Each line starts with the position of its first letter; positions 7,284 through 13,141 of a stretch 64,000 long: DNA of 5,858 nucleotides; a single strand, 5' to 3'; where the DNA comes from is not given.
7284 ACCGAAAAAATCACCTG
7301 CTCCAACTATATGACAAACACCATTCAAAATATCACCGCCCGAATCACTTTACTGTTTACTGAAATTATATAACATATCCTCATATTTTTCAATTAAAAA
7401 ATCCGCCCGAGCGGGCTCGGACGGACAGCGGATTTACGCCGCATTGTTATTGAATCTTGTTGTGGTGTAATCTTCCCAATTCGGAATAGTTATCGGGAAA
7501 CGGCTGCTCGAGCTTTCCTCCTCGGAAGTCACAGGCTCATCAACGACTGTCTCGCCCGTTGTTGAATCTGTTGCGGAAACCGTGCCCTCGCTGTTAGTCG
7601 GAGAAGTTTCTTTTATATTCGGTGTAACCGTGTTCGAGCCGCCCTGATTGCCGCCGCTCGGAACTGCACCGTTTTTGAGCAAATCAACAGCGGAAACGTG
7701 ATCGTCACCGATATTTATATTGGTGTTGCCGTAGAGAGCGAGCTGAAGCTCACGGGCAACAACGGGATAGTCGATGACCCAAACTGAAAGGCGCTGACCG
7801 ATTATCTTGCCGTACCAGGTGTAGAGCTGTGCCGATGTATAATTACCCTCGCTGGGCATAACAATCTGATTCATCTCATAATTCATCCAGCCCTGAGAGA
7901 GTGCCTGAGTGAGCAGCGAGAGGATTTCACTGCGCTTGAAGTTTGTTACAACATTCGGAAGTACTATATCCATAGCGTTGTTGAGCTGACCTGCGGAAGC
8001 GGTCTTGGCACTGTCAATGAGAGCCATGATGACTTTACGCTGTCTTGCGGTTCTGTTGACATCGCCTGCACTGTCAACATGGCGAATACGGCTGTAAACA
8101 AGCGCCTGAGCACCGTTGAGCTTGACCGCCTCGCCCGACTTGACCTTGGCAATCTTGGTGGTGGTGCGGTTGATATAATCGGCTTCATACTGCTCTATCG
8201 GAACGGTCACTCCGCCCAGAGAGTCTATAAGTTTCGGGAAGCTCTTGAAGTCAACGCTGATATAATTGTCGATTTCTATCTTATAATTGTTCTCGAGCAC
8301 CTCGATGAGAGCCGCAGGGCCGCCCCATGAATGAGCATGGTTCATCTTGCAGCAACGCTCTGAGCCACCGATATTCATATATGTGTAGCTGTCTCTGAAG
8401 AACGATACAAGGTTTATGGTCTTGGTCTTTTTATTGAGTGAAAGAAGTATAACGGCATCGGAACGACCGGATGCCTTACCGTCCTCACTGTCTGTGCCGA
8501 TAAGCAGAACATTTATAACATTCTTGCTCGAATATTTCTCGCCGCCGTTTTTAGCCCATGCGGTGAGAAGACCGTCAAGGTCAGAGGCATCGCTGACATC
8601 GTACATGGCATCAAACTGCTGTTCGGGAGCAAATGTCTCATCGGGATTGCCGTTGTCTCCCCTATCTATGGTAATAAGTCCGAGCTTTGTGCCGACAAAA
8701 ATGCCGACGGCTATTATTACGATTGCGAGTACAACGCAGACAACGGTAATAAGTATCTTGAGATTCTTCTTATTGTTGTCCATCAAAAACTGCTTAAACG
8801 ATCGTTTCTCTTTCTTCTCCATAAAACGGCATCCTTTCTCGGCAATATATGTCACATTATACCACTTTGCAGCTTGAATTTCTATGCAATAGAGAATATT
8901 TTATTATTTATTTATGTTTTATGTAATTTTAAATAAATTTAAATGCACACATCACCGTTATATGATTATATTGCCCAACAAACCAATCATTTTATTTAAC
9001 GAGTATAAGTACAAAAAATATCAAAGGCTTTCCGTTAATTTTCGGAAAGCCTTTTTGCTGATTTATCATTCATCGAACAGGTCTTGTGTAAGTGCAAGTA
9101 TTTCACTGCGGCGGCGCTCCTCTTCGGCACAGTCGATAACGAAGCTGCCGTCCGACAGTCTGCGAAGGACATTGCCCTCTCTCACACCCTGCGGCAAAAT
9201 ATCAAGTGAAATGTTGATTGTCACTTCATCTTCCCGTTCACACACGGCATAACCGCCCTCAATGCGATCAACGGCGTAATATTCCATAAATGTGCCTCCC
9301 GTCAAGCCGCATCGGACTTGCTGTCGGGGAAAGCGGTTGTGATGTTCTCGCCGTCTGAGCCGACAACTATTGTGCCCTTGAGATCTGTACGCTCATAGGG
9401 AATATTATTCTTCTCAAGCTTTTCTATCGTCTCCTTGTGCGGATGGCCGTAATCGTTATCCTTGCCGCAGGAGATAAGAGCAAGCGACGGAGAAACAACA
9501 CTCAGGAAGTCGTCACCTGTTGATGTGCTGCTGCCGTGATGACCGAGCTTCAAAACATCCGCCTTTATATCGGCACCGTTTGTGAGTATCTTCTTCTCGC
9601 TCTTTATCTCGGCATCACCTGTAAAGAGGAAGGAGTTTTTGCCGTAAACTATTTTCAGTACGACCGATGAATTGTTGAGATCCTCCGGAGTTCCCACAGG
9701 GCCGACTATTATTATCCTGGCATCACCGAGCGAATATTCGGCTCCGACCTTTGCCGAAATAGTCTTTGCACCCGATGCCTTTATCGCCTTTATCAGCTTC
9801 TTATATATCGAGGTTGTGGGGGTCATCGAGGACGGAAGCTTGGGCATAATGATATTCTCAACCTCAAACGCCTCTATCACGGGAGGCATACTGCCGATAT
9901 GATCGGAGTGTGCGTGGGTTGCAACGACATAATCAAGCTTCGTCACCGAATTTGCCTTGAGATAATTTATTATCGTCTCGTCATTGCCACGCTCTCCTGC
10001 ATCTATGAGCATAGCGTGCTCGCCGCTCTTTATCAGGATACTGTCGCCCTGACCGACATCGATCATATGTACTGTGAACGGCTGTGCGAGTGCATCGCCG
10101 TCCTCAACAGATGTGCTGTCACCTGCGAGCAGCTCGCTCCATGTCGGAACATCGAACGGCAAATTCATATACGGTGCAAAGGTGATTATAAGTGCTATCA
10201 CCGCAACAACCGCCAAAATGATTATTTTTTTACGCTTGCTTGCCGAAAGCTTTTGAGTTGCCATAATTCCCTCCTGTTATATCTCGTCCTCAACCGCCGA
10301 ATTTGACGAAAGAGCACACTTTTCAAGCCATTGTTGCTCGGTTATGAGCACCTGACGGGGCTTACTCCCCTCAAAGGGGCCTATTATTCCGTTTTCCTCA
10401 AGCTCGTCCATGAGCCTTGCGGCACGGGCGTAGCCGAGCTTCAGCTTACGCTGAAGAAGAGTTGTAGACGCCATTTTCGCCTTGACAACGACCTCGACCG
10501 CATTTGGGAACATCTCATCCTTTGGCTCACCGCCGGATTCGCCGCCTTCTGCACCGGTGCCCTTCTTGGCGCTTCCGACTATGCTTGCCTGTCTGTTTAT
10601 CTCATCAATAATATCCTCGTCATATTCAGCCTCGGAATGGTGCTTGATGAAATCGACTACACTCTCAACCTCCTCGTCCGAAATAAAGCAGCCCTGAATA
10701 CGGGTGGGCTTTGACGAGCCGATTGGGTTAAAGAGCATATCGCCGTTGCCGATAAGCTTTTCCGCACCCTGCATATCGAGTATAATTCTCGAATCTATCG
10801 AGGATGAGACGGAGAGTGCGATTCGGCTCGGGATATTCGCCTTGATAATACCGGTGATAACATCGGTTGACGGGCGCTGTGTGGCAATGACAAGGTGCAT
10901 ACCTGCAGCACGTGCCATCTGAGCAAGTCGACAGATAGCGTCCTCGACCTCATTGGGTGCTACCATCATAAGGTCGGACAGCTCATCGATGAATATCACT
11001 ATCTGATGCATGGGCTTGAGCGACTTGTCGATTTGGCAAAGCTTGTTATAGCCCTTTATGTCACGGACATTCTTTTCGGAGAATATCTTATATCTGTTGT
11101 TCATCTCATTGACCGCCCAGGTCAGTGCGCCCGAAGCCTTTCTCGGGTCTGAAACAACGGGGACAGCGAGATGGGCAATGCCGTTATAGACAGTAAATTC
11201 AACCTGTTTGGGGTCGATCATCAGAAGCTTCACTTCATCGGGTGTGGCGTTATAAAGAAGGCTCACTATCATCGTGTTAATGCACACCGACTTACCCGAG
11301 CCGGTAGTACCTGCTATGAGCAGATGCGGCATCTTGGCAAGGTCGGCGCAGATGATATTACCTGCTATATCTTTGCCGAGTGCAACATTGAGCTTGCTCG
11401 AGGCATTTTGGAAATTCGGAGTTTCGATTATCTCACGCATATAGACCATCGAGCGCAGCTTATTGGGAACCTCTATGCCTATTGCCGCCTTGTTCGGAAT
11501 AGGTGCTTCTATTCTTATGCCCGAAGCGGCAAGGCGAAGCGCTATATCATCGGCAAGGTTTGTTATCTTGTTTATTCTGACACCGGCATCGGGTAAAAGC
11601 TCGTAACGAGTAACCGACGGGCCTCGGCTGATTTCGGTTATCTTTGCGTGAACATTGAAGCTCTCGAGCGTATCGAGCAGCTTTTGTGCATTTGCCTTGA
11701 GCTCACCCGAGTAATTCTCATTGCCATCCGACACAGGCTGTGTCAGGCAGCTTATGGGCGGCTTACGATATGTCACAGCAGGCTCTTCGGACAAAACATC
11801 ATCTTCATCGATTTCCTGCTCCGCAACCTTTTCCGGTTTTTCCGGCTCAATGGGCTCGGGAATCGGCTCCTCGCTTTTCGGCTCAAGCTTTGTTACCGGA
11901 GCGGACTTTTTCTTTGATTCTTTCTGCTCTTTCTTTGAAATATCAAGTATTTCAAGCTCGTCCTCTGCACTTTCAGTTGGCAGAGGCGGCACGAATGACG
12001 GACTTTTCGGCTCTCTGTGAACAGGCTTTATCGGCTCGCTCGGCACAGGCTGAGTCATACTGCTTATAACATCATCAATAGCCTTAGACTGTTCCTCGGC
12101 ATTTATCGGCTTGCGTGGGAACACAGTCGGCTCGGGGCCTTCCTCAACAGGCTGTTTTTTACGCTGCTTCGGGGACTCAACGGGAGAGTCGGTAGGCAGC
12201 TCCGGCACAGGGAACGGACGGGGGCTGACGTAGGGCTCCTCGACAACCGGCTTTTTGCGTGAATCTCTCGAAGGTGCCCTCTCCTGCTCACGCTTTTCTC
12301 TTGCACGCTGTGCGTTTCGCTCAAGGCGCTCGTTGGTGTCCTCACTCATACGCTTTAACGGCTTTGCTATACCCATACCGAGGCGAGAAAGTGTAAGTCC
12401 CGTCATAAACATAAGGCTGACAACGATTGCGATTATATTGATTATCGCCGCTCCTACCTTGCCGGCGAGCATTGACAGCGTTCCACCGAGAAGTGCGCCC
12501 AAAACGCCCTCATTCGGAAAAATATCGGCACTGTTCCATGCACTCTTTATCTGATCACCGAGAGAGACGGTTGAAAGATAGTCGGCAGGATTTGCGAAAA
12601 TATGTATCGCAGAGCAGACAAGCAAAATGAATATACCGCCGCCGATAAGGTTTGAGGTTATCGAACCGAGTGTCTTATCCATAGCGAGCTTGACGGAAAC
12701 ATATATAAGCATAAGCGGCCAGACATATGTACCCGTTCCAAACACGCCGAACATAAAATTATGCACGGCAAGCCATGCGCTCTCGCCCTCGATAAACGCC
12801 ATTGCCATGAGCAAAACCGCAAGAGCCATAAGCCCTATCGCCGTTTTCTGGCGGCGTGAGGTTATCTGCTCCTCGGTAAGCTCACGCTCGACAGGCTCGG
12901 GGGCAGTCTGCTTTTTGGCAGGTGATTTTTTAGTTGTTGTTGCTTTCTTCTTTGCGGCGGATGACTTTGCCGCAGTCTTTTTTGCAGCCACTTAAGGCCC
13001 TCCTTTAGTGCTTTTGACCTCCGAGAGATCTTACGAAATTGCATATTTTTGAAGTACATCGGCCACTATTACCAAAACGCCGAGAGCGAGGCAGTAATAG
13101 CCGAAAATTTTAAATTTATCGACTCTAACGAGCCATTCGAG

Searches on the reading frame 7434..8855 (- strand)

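Call 61: search_protein_families(library=pfam, proteins=[window:7434-8855:-], max_evalue=0.000001)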
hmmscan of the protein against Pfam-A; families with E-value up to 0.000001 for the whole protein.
window:7434-8855:- (473 aa): 1 family
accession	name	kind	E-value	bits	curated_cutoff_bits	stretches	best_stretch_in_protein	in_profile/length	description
PF03816.19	LytR_cpsA_psr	-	3.4e-39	134.8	24.6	1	131-284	1-149/150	LytR_cpsA_psr family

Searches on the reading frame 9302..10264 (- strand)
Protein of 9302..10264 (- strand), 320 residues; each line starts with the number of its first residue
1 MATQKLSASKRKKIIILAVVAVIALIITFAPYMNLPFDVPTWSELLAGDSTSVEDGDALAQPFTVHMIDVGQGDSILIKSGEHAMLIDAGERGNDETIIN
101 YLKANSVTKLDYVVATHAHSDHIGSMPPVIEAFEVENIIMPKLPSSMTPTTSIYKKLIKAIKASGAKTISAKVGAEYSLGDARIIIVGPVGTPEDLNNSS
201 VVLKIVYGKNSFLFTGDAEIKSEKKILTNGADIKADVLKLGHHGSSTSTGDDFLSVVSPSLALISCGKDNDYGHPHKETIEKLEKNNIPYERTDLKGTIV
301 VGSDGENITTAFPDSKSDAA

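Call 61: search_protein_families(library=pfam, proteins=[window:9302-10264:-], max_evalue=0.000001)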
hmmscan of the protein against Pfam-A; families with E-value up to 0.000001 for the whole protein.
window:9302-10264:- (320 aa): 1 family
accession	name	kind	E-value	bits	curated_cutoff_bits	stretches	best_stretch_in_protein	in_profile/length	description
PF00753.33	Lactamase_B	-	4.9e-22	79.3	22.7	1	69-267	2-195/196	Metallo-beta-lactamase superfamily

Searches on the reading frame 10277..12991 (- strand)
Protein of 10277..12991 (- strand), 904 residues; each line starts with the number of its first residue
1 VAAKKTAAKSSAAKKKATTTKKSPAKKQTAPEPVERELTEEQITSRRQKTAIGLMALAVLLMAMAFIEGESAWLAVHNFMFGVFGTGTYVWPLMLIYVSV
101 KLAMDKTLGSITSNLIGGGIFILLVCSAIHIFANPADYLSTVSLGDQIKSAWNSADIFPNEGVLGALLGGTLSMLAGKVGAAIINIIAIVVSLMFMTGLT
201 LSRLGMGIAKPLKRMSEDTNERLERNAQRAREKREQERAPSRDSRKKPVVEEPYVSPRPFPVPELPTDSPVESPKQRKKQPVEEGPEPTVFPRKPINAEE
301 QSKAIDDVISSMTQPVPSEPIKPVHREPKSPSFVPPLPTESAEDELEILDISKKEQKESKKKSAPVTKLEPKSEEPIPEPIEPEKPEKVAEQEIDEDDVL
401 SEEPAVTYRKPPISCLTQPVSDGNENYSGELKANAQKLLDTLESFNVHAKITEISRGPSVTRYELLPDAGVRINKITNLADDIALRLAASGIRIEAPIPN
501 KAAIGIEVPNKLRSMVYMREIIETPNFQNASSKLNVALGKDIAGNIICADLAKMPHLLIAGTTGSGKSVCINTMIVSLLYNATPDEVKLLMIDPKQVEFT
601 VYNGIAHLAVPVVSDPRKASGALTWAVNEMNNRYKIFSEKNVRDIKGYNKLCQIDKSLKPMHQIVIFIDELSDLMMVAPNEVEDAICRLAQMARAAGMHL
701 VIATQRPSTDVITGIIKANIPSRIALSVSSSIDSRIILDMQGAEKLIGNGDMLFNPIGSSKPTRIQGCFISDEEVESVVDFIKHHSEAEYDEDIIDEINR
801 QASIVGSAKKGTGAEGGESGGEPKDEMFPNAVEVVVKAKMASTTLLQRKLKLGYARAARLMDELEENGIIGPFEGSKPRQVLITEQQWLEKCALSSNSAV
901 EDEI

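Call 61: search_protein_families(library=pfam, proteins=[window:10277-12991:-], max_evalue=0.000001)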
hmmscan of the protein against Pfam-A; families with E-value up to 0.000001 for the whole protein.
window:10277-12991:- (904 aa): 3 families
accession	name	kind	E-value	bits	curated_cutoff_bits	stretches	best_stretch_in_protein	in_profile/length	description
PF01580.24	FtsK_SpoIIIE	-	2.3e-67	227.1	24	1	518-708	2-220/221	FtsK/SpoIIIE family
PF17854.6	FtsK_alpha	-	7.9e-30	103.5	22.9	1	411-510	2-101/101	FtsK alpha domain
PF09397.16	FtsK_gamma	-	2.2e-27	95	30.6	1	823-884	2-63/63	Ftsk gamma domain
